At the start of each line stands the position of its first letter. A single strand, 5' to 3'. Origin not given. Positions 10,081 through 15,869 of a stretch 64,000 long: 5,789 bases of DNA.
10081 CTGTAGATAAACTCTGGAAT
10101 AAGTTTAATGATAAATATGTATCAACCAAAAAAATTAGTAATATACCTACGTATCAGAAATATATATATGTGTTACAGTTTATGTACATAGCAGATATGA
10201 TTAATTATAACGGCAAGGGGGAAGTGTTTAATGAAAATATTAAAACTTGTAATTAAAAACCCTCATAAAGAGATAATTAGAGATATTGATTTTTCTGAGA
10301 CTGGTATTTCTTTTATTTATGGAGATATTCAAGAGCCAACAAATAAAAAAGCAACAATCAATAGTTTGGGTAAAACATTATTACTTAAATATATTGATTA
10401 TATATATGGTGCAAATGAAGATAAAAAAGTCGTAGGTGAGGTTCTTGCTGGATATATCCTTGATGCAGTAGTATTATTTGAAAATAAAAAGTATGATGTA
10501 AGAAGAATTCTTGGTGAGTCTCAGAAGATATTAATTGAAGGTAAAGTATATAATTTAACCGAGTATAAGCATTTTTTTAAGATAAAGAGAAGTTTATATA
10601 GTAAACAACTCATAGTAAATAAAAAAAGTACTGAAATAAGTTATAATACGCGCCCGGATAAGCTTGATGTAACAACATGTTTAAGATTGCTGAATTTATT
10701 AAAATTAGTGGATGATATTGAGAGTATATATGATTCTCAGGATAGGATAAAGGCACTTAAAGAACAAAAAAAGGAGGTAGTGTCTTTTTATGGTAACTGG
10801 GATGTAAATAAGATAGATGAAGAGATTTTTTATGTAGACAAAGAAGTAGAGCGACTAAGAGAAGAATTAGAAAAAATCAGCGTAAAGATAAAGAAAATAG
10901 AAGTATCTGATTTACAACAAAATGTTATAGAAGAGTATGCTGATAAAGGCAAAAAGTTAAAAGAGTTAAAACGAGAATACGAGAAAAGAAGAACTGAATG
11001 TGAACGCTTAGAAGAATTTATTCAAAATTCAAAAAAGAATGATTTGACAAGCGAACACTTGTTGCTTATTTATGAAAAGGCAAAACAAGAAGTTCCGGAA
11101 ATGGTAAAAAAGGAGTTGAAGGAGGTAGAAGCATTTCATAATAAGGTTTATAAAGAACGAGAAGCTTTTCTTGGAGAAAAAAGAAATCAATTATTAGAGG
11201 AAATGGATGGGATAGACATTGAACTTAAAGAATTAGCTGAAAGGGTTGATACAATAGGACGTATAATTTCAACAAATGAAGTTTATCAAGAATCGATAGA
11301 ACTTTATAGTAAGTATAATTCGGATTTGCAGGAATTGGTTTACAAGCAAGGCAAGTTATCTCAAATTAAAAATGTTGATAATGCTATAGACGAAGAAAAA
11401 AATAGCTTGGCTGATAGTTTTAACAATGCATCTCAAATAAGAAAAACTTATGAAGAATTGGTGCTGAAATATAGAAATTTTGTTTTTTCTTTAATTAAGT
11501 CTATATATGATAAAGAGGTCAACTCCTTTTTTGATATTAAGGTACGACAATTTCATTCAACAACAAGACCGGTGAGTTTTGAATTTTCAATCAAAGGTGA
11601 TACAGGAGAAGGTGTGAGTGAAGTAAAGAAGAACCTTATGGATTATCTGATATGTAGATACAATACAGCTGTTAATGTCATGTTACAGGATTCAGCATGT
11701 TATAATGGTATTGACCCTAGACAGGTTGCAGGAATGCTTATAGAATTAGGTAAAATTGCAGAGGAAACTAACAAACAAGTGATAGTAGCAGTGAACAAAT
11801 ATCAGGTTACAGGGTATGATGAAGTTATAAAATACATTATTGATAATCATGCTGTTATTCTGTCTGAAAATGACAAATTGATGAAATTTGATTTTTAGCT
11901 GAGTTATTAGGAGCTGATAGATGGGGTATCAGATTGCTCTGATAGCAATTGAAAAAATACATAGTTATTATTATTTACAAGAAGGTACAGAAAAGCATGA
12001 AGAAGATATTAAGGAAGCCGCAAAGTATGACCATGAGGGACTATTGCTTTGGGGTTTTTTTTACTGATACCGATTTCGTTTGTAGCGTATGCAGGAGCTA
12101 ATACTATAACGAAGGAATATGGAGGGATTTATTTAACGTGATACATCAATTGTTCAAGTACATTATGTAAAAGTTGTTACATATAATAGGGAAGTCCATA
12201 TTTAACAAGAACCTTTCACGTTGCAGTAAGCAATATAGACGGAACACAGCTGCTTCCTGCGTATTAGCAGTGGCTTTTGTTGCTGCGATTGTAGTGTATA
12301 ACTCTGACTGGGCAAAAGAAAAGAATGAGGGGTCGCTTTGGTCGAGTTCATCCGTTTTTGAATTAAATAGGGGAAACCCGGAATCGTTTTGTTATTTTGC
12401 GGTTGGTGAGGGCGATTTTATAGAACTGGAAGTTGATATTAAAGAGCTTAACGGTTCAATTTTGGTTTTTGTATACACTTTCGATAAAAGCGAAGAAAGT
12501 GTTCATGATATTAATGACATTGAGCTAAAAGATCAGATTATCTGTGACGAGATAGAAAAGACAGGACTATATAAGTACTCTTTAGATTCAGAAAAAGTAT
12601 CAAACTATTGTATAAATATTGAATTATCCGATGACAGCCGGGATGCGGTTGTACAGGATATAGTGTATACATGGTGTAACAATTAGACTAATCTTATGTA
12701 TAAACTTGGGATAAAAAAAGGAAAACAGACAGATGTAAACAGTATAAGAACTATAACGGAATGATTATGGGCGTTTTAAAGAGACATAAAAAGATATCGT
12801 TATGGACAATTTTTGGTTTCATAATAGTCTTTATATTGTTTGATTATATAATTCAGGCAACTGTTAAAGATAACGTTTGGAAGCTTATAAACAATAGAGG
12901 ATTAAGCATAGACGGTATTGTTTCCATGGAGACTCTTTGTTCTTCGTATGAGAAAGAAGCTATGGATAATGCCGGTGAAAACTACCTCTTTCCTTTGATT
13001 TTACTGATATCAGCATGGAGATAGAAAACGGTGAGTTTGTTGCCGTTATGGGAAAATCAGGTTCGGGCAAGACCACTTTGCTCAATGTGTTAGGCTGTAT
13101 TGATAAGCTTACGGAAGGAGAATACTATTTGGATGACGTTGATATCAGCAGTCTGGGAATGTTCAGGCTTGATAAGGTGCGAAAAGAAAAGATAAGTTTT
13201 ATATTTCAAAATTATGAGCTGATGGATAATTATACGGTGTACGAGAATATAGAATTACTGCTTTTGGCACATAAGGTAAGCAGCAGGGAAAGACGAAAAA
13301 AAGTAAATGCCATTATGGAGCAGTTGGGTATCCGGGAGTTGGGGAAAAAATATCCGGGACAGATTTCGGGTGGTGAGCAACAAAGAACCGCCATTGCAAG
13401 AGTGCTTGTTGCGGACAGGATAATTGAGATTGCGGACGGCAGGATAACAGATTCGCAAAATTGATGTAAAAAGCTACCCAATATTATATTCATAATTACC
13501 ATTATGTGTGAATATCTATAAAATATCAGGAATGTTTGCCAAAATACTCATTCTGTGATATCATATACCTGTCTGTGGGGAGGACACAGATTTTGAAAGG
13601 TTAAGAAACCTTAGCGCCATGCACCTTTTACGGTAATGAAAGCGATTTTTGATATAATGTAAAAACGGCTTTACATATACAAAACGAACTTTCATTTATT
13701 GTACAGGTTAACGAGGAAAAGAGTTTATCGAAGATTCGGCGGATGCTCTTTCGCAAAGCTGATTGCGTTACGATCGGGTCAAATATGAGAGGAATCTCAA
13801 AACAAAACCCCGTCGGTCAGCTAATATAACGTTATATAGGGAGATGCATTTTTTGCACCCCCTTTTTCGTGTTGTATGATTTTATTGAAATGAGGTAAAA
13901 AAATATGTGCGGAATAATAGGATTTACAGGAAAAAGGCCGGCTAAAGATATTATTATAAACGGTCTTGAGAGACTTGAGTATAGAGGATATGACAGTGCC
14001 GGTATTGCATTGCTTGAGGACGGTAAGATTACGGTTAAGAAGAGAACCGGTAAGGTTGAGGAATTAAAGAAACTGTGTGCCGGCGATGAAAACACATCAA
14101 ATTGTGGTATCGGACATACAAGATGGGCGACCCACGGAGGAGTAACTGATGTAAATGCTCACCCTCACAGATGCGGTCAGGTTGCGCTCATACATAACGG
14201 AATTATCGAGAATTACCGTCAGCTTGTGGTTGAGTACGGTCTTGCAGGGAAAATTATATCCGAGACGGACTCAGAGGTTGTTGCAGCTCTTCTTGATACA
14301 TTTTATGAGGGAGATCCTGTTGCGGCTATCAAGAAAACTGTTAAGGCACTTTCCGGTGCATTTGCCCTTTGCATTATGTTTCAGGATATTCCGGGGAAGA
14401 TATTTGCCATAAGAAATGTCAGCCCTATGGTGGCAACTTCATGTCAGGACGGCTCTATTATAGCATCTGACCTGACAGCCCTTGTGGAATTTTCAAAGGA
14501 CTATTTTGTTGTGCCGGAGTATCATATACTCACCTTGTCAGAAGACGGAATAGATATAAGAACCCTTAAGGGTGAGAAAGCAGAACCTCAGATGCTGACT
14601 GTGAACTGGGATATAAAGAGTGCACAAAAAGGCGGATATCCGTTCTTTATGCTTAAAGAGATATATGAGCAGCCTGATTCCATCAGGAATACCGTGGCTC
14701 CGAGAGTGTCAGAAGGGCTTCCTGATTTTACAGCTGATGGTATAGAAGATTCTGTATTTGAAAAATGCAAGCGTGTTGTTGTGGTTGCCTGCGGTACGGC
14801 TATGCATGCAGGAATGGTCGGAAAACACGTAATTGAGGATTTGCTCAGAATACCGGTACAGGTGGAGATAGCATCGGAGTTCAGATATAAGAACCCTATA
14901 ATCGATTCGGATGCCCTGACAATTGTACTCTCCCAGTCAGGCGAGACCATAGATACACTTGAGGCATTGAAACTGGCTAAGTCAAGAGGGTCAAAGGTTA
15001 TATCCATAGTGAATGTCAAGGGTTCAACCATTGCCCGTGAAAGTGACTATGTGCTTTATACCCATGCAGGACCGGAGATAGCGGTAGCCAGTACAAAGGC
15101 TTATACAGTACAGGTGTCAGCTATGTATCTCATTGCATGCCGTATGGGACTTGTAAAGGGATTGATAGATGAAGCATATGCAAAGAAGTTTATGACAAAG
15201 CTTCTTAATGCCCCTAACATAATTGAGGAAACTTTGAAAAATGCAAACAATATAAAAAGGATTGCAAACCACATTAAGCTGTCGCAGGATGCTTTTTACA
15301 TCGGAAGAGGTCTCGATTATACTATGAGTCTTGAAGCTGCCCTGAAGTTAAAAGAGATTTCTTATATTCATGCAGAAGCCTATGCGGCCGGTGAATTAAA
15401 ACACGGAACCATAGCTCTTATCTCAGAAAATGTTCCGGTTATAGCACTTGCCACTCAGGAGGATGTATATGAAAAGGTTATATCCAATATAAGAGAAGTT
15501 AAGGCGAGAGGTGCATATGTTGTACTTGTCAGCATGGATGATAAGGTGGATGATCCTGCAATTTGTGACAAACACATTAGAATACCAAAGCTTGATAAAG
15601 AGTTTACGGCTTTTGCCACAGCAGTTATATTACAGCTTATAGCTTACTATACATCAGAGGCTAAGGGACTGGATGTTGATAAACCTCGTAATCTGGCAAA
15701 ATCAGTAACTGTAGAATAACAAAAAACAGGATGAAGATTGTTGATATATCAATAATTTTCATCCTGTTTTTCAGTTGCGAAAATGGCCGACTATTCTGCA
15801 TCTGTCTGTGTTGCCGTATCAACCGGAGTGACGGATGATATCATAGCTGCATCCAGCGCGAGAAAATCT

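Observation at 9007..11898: Short Lamassu-type (ABC-three-component) anti-phage module at the end of the glycan cluster, with an atypical nuclease-like effector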

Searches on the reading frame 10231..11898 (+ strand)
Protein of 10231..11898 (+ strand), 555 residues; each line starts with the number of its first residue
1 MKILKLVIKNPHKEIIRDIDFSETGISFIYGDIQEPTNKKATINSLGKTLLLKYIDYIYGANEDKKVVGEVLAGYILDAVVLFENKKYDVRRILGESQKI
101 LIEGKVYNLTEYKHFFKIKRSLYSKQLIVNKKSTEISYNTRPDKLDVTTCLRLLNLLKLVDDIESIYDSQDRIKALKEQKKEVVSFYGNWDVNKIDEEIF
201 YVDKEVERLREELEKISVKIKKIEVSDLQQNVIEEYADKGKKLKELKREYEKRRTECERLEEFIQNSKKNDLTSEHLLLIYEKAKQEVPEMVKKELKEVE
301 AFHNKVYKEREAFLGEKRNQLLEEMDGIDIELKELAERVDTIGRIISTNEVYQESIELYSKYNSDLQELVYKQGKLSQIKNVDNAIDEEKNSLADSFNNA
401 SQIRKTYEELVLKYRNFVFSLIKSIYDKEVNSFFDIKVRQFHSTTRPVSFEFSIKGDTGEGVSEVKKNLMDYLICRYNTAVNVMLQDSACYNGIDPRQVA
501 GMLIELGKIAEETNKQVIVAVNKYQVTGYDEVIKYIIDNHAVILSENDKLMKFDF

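Call 3: search_protein_families(library=padloc, proteins=[window:10231-11898:+], max_evalue=1)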
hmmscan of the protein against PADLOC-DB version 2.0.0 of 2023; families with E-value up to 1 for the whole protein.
window:10231-11898:+ (555 aa): 4 families
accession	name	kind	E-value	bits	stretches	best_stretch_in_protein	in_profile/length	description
PDLC04774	PDC-M68B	-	1.3e-29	101.3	2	158-526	192-548/581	-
PDLC03859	LmuB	-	6.7e-07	26.9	2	1-115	3-109/611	-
PDLC00504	JetC1|JetC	-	0.0003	17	1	191-346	311-466/1144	DUF3584 domain; MukB-like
PDLC00518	JetC1|JetC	-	0.021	10.7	2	225-410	633-811/1112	DUF3584 domain; MukB-like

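Call 4: search_protein_families(library=pfam, proteins=[window:10231-11898:+], max_evalue=1)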
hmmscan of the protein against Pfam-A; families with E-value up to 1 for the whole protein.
window:10231-11898:+ (555 aa): 3 families
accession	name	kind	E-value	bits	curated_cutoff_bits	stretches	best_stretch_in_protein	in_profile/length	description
PF10088.15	DUF2326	-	4.3e-24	85.2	28.7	1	422-555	2-141/141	Uncharacterised protein conserved in bacteria (DUF2326)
PF23740.1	Ig_ZP2_3rd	-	0.047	14.3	27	1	212-263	16-68/93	Zona pellucida sperm-binding protein 2, Ig-like domain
PF17250.7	NDUFB11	-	0.28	12.3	27.9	1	164-207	28-70/86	NADH-ubiquinone oxidoreductase 11 kDa subunit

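Call 5: search_protein_families(library=ncbifam, proteins=[window:10231-11898:+], max_evalue=1)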
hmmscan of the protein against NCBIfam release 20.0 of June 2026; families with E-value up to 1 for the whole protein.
window:10231-11898:+ (555 aa): 1 family
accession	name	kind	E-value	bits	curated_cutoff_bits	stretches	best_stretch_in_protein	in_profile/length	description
NF003034.1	PRK03918.1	equivalog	0.04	11.9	700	1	314-411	257-358/878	DNA double-strand break repair ATPase Rad50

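Call 8: search_protein_families(library=phrogs, proteins=[window:10231-11898:+], max_evalue=1)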
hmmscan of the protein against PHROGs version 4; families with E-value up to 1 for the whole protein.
window:10231-11898:+ (555 aa): 3 families
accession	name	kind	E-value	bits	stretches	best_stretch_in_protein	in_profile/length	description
phrog_5467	-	unknown function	2.1e-28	100.6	1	8-551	7-540/552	-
phrog_26084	-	tail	0.19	10.5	1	280-344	1086-1153/1263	tail length tape measure protein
phrog_30686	-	unknown function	0.36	12.5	1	211-279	29-93/109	-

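Call 22: find_homologous_proteins(query=window:10231-11898:+, max_evalue=0.001)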
Query window:10231-11898:+ (555 aa): 229 proteins with E <= 0.001 among 8000 candidates; the best 120 are listed.
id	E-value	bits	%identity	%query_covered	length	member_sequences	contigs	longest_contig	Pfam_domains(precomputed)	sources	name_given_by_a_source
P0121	0.0e+0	1179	100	100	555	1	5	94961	PF10088.16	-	-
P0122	0.0e+0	1177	100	100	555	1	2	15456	PF10088.16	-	-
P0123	0.0e+0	1052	88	100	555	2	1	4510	PF10088.16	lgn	-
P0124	3.2e-261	886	73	100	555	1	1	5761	PF10088.16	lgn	-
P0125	4.1e-247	839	69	100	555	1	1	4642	PF10088.16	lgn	-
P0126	5.4e-245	832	70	100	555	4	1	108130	PF10088.16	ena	-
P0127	2.8e-244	830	69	100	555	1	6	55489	PF10088.16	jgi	-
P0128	5.2e-244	829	68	100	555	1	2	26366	PF10088.16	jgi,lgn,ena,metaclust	metaclust:\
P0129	6.2e-244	829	70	100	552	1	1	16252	PF10088.16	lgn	-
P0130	1.3e-243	828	68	100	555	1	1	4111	PF10088.16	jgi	-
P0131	3.3e-241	820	68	100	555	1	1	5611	PF10088.16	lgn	-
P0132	3.5e-241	820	68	100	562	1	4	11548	PF10088.16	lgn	-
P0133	1.9e-240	817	68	100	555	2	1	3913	PF10088.16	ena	-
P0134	2.7e-240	817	67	100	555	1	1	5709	PF10088.16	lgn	-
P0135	5.5e-240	816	68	100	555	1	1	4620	PF10088.16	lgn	-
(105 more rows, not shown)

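Call 30: search_solved_structures(query=A2, max_evalue=10, show_alignments=3)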
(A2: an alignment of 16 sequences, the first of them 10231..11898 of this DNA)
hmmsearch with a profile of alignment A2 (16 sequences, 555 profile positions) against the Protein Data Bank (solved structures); distinct sequences matched with E-value up to 10: 13.
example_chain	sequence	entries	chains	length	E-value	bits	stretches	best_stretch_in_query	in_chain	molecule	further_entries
1xi4_A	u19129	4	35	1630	0.033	16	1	374-468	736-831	Clathrin heavy chain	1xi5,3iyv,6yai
6yai_C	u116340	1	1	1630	0.033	16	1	374-468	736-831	Clathrin heavy chain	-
6wcj_A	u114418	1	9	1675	0.035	15.9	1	374-468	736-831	Clathrin heavy chain 1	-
6sct_A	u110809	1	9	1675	0.035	15.9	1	374-468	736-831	Clathrin heavy chain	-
7wbn_A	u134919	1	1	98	0.051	15.3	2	193-227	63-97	RevCC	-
9o01_A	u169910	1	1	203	0.36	12.5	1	255-326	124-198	8-oxoguanine DNA glycosylase/AP lyase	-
9o00_A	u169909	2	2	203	0.43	12.3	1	255-326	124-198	8-oxoguanine DNA glycosylase/AP lyase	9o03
9o02_A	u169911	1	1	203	0.48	12.1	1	257-326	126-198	8-oxoguanine DNA glycosylase/AP lyase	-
7y3e_A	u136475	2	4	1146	0.92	11.2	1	308-373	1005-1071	Sodium/hydrogen exchanger 7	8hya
8jd9_A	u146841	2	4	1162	0.95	11.2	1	308-373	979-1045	Sodium/hydrogen exchanger 7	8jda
4blq_A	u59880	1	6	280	2.2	10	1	496-543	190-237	P4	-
4bwy_A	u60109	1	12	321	2.7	9.7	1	496-543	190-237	P4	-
5xg2_A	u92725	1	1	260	4.8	8.8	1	117-224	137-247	Chromosome partition protein Smc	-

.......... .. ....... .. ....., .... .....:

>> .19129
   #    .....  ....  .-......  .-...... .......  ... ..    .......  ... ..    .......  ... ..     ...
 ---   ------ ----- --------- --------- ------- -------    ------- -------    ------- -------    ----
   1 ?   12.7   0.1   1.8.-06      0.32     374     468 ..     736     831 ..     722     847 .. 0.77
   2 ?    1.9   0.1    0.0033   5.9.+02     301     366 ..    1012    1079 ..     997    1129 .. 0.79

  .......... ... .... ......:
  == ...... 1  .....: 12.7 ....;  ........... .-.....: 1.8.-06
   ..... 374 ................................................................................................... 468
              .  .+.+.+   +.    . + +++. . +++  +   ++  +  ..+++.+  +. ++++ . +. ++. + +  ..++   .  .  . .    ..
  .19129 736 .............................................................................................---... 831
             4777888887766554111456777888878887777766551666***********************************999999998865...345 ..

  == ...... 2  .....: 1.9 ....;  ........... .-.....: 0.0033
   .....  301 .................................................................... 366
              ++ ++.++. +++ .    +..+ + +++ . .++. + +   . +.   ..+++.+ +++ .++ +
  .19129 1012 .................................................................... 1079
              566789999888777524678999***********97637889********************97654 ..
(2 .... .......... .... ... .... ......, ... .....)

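Call 74: predict_structure(alignment_id=A4)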
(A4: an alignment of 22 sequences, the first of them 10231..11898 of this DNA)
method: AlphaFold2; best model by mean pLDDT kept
length: 555 residues; sequences in the alignment: 22
mean_pLDDT: 83.4   pTM: 0.66
mean pLDDT of the five models: 83.4, 82.0, 81.9, 80.2, 80.2
residues with pLDDT >= 90: 237; 70-90: 219; 50-70: 86; < 50: 13
segments of 3 or more residues with pLDDT < 50: 40-43, 224-230
pLDDT, mean of each block of 10 residues (from residue 1): 96 95 97 71 71 94 81 93 96 86 94 93 78 66 85 93 92 91 77 77 89 80 49 65 81 83 67 56 64 63 72 84 86 79 62 75 87 85 92 92 95 95 84 89 76 81 89 92 91 90 96 96 91 95 92 77
secondary structure, 60 per line:
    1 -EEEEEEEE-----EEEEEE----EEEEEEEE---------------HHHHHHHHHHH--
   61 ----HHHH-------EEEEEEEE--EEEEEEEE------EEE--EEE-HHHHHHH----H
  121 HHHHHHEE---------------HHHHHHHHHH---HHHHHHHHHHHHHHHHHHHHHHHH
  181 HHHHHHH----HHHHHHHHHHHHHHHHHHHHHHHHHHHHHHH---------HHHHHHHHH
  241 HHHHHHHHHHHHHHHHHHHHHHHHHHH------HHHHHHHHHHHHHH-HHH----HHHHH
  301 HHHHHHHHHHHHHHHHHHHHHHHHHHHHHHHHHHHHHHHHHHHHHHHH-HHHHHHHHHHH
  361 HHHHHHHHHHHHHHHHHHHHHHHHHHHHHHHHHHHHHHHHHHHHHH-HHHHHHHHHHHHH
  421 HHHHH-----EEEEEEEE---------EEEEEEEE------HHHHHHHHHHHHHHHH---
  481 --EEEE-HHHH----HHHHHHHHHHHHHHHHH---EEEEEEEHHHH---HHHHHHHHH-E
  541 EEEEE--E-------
elements in order: E2-9 E15-20 E25-32 H48-58 H65-68 E76-83 E86-93 E100-102 E105-107 H109-115 H120-126 H144-153 H157-187 H192-222 H232-267 H274-287 H296-348 H350-406 H408-425 E431-438 E448-455 H462-477 E483-486 H488-491 H496-512 E516-522 H523-526 H530-538 E540-545

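Call 76: fold_search(model_id=the predicted structure, library=pdb)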
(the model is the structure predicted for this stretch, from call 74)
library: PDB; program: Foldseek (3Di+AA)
matches with E <= 10: 591; with E <= 0.001: 59
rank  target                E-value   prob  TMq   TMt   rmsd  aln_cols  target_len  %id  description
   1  9a6c_A                1.5e-23  1.00  0.62  0.59  11.5       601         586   17  Integrative model of YYDD-YYDB by crosslinking MS and deep learning (released 2024-09-18)
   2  7zr1_C                1.1e-10  1.00  0.34  0.26  75.0       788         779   12  Chaetomium thermophilum Mre11-Rad50-Nbs1 complex bound to ATPyS (composite structure) (released 2023-01-11)
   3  5xei                  2.3e-10  1.00  0.37  0.39  22.5       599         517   13  Crystal structure of the Smc head domain with a coiled coil and joint derived from Pyrococcus yayanosii (released 2017-06-07)
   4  9ux7_A                9.3e-10  1.00  0.38  0.38  25.6       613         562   15  CryoEM Structure of LmuAB-DNA complex (released 2026-03-25)
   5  7zr1_D                1.8e-09  1.00  0.31  0.24  73.5       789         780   14  Chaetomium thermophilum Mre11-Rad50-Nbs1 complex bound to ATPyS (composite structure) (released 2023-01-11)
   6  9hqu_A                3.2e-09  1.00  0.37  0.33  13.4       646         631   11  Salmonella enterica Lamassu LmuACB in nuclease sequestration state (released 2025-10-01)
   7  9hqx_B                5.9e-09  1.00  0.36  0.33  12.8       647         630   11  Salmonella enterica Lamassu LmuACB bound to DNA duplex (released 2025-10-01)
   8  9hqu_B                3.9e-08  1.00  0.41  0.37  22.2       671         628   12  Salmonella enterica Lamassu LmuACB in nuclease sequestration state (released 2025-10-01)
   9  9f5w_A                5.3e-08  1.00  0.37  0.40  25.8       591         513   13  Human condensin II - M18BP1 complex (released 2025-07-02)
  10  9f5w_B                5.6e-08  1.00  0.34  0.35  24.2       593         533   12  Human condensin II - M18BP1 complex (released 2025-07-02)
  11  8wjn_B                8.4e-08  1.00  0.32  0.36  21.8       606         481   13  Cryo-EM structure of 6-subunit Smc5/6 head region (released 2024-06-26)
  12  8wjn_A                1.0e-07  1.00  0.38  0.42  23.5       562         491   11  Cryo-EM structure of 6-subunit Smc5/6 head region (released 2024-06-26)
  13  9q9i_A                1.0e-07  1.00  0.39  0.45  15.1       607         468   11  Cryo-EM structure of human Mre11-Rad50-Nbs1 complex bound to DNA (released 2025-10-01)
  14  9q9h_A                1.8e-07  1.00  0.43  0.48  13.1       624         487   10  Cryo-EM structure of human Mre11-Rad50 complex bound to DNA (released 2025-10-01)
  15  6yvv_B                2.0e-07  1.00  0.37  0.41  15.6       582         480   14  Condensin complex from S.cerevisiae ATP-free apo bridged state (released 2020-07-15)
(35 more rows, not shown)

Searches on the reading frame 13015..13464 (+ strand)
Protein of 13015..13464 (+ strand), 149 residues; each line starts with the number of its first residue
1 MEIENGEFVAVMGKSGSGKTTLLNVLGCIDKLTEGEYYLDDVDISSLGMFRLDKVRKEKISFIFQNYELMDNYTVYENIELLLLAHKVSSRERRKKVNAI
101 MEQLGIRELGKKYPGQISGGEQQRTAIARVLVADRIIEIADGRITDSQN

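Call 21: search_protein_families(library=pfam, proteins=[window:13015-13464:+], max_evalue=0.001)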
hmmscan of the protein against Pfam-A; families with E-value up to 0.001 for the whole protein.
window:13015-13464:+ (149 aa): 1 family
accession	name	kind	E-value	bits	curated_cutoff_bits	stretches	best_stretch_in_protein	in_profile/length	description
PF00005.33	ABC_tran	-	1.7e-25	90.7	25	1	1-141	6-133/137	ABC transporter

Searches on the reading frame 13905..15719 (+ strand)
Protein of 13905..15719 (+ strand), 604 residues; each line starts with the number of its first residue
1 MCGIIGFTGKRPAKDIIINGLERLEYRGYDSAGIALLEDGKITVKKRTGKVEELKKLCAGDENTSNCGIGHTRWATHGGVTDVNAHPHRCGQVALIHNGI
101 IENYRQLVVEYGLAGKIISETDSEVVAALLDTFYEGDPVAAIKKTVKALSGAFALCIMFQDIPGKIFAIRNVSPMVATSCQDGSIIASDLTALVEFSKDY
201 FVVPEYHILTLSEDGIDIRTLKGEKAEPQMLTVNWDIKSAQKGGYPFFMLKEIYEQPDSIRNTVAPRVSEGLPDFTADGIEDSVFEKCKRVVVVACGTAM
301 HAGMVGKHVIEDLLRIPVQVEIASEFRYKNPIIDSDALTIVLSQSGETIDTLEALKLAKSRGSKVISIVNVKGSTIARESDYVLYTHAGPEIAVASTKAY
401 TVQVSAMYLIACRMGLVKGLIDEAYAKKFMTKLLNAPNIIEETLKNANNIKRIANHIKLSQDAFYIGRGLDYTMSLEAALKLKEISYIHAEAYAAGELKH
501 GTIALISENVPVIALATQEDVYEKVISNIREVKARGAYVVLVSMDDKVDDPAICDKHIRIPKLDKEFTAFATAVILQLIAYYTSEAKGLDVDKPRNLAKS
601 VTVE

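Call 21: search_protein_families(library=pfam, proteins=[window:13905-15719:+], max_evalue=0.001)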
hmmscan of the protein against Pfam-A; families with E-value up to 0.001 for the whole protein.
window:13905-15719:+ (604 aa): 3 families
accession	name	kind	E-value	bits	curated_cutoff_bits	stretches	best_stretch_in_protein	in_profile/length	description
PF01380.27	SIS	-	7e-53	178.4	25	2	286-411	3-129/131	SIS domain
PF13522.11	GATase_6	-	1.7e-15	57.7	27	1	65-187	10-128/130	Glutamine amidotransferase domain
PF13537.11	GATase_7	-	3.7e-10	40.3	25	1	89-194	20-122/123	Glutamine amidotransferase domain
